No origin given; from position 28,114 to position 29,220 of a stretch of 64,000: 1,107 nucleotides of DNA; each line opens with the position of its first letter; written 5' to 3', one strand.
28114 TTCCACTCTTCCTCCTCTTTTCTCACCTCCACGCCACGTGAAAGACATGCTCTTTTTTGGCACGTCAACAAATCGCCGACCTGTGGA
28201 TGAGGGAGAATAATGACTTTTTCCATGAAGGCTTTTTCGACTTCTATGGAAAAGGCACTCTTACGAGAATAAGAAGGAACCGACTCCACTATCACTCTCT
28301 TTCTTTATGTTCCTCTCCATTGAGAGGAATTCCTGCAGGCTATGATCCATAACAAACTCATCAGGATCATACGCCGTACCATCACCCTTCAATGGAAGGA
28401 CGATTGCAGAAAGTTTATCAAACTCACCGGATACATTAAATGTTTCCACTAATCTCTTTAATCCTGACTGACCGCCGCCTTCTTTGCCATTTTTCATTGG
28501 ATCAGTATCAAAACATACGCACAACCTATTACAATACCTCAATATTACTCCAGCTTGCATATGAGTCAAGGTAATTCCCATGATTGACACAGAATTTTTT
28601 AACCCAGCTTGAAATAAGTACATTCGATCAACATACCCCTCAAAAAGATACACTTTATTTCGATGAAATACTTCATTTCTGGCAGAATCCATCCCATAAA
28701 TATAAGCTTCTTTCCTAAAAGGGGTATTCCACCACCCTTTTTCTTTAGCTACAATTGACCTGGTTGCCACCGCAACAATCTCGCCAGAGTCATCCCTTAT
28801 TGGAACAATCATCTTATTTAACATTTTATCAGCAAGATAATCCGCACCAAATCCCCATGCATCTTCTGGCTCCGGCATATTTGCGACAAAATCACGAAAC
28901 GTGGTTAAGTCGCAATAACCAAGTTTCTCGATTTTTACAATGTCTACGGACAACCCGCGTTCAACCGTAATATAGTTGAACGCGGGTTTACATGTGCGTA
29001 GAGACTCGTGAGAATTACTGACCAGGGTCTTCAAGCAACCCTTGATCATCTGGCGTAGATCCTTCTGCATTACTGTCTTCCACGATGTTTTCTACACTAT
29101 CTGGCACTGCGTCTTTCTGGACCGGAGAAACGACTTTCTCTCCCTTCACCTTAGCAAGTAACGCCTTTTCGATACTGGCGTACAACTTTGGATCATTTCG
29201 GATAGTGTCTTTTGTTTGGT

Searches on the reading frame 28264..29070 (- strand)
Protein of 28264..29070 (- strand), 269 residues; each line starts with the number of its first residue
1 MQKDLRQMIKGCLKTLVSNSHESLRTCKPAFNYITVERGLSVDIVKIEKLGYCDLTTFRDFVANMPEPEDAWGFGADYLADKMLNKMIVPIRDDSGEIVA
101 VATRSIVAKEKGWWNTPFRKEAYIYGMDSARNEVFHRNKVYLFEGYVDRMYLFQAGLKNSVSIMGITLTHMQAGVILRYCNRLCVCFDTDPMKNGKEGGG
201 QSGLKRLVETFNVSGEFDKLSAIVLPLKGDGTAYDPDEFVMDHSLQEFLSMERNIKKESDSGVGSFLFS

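Call 56: search_protein_families(library=pfam, proteins=[window:28264-29070:-], max_evalue=0.001)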
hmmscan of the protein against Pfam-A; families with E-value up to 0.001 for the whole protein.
window:28264-29070:- (269 aa): 3 families
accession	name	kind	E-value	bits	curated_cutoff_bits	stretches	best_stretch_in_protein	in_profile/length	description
PF13155.12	Toprim_2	-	1.3e-08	35.5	22.1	1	141-191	1-53/88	Toprim-like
PF08275.17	DNAG_N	-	6.1e-05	23.6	26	1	29-130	13-127/128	DNA primase catalytic core, N-terminal domain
PF13662.12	Toprim_4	-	0.00019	22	25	1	139-201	2-64/85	Toprim domain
